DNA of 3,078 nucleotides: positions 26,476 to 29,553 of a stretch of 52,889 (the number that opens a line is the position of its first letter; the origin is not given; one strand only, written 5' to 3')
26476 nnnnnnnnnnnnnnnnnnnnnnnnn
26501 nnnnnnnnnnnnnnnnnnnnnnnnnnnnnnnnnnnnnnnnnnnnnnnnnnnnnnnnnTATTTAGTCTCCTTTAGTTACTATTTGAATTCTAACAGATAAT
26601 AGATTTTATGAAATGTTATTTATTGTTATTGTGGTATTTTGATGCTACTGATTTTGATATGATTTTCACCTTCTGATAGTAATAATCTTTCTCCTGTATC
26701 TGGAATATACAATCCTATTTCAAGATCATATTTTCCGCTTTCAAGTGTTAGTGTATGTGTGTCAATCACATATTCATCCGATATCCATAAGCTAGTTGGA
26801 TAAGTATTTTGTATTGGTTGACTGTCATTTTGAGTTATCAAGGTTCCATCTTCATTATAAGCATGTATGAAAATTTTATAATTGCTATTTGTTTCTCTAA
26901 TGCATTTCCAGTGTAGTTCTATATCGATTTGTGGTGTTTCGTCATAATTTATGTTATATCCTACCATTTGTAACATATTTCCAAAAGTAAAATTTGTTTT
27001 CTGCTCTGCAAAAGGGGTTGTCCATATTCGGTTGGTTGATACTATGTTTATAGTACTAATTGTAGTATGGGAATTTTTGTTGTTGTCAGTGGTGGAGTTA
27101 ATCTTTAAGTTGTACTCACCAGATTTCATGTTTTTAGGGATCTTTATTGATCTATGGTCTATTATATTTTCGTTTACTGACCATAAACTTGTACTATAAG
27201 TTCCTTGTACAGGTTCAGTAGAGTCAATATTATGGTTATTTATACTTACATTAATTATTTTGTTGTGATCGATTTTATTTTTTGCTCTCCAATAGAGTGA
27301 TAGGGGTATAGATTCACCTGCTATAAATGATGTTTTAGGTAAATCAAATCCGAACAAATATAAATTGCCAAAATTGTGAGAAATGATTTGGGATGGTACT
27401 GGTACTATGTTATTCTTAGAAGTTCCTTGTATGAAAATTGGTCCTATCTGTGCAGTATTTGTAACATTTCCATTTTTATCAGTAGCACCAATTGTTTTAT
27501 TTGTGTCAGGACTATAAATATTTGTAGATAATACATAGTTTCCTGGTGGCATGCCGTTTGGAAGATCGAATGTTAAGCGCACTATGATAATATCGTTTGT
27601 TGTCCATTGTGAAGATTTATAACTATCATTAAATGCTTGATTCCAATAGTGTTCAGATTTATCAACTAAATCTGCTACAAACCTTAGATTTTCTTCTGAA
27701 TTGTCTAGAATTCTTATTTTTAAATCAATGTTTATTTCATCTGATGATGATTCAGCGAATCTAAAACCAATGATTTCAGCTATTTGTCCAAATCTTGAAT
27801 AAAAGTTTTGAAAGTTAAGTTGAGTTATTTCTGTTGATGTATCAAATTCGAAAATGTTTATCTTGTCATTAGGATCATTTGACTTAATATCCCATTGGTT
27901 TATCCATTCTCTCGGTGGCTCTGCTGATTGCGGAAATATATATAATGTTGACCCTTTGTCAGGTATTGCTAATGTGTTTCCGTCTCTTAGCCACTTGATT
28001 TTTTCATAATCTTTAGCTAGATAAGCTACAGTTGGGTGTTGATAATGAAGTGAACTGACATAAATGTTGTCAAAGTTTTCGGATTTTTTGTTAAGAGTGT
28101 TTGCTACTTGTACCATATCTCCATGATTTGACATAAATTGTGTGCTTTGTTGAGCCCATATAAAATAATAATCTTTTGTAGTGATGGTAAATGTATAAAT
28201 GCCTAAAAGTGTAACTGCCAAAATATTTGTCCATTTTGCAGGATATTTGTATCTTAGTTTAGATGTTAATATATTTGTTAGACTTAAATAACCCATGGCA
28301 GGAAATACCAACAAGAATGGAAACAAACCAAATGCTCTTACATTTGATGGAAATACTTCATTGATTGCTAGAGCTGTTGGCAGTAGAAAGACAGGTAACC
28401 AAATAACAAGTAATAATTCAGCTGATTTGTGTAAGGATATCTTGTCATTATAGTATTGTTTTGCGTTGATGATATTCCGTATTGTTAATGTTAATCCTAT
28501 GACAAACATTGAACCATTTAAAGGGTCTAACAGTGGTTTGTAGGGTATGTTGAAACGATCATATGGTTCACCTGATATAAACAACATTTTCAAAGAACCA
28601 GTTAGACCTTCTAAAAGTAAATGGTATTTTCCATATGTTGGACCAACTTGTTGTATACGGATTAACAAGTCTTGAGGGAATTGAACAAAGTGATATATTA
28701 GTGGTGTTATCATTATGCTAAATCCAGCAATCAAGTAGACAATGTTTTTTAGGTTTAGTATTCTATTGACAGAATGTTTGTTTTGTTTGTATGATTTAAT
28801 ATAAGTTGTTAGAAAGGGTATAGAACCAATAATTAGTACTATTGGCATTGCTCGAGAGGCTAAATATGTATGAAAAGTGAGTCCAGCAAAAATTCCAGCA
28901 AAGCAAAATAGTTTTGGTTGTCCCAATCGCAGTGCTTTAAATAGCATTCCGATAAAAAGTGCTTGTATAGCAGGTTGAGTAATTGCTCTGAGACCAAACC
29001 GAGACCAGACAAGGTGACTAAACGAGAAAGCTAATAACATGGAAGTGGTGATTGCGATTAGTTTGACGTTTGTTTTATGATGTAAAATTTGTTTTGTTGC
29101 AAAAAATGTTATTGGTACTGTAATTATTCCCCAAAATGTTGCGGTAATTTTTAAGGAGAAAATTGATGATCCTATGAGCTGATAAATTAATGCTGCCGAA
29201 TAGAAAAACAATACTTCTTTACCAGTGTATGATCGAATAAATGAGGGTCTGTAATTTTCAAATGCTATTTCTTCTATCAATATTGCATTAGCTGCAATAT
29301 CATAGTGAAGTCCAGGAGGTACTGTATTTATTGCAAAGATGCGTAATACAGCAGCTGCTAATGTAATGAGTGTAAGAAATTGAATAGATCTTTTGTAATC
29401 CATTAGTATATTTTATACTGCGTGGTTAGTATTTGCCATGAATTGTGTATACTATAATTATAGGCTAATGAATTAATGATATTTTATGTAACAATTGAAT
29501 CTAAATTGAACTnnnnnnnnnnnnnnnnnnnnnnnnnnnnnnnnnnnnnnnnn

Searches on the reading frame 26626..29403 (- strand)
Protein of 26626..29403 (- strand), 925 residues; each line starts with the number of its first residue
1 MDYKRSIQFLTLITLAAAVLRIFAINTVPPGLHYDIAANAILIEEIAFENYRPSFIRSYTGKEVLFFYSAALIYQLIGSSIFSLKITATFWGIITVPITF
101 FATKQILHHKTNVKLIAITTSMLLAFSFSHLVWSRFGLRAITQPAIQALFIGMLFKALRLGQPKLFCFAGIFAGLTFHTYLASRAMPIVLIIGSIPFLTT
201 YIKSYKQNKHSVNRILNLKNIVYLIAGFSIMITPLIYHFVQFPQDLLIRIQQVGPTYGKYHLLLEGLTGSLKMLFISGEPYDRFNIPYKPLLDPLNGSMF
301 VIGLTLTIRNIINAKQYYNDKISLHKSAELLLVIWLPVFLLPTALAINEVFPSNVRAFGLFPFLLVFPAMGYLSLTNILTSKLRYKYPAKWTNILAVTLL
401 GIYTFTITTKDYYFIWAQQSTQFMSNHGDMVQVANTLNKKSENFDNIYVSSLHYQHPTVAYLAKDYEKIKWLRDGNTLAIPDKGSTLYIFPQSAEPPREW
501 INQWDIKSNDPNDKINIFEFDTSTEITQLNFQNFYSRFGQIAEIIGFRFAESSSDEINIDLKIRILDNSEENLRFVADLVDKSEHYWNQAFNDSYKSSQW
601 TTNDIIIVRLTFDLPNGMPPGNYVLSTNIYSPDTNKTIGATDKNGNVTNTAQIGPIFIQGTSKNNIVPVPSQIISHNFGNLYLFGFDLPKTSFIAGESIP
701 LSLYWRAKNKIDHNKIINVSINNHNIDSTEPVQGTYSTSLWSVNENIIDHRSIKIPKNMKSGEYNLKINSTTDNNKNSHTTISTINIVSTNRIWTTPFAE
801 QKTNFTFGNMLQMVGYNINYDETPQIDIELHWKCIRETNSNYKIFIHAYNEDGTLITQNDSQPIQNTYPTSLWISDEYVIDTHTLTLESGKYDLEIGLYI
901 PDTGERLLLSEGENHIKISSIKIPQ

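Call 3: search_protein_families(library=pfam, proteins=[window:26626-29403:-], max_evalue=0.01)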
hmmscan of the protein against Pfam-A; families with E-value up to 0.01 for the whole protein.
window:26626-29403:- (925 aa): 4 families
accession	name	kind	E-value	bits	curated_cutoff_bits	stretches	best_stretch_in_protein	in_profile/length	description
PF15418.12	DUF4625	-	8.5e-05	23.3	27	1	723-787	62-130/131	Domain of unknown function (DUF4625)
PF03443.20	AA9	-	0.00024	21.5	27.8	0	580-627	95-146/207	Auxiliary Activity family 9 (formerly GH61)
PF01835.25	MG2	-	0.00073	20.3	32.8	0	723-781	35-93/96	MG2 domain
PF13231.12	PMT_2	-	0.0023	18.6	26.1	1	65-192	5-127/160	Dolichyl-phosphate-mannose-protein mannosyltransferase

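Call 4: search_protein_families(library=ncbifam, proteins=[window:26626-29403:-], max_evalue=0.01)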
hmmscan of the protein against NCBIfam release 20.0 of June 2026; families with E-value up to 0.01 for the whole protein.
window:26626-29403:- (925 aa): 0 families

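Call 58: search_solved_structures(query=window:26626-29403:-, max_evalue=10)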
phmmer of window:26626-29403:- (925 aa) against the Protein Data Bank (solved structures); distinct sequences matched with E-value up to 10: 1.
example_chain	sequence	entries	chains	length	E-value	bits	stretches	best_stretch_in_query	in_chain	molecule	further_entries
9f9p_N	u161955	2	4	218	1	10.5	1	382-432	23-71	Proteasome subunit beta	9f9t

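Call 62: search_solved_structures(query=A3, max_evalue=1)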
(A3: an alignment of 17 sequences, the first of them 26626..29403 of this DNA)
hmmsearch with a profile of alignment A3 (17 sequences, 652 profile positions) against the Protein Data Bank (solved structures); distinct sequences matched with E-value up to 1: 1.
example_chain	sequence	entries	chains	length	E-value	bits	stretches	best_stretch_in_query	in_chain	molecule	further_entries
4gxz_A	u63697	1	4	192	0.75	11.4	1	340-462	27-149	Suppression of copper sensitivity protein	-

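Call 63: search_protein_families(library=pfam, alignment_id=A3, max_evalue=0.01)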
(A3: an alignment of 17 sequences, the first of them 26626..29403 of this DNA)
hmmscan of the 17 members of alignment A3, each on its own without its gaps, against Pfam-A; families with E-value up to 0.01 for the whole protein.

A. member 1, window:26626-29403:- (925 aa): 4 families
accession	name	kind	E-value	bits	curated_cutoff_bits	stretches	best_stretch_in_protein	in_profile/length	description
PF15418.12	DUF4625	-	8.5e-05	23.3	27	1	723-787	62-130/131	Domain of unknown function (DUF4625)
PF03443.20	AA9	-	0.00024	21.5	27.8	0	580-627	95-146/207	Auxiliary Activity family 9 (formerly GH61)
PF01835.25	MG2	-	0.00073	20.3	32.8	0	723-781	35-93/96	MG2 domain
PF13231.12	PMT_2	-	0.0023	18.6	26.1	1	65-192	5-127/160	Dolichyl-phosphate-mannose-protein mannosyltransferase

B. families by the number of members that match (of 17 scanned): 7 families
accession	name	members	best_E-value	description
PF13231.12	PMT_2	17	3.5e-13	Dolichyl-phosphate-mannose-protein mannosyltransferase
PF02366.24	PMT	3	3.5e-06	Dolichyl-phosphate-mannose-protein mannosyltransferase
PF15418.12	DUF4625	1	8.5e-05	Domain of unknown function (DUF4625)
PF03443.20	AA9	1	0.00024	Auxiliary Activity family 9 (formerly GH61)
PF01835.25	MG2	1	0.00073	MG2 domain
PF03053.19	Corona_NS3b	1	0.00092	ORF3b coronavirus protein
PF16116.10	DUF4832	1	0.0033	Domain of unknown function (DUF4832)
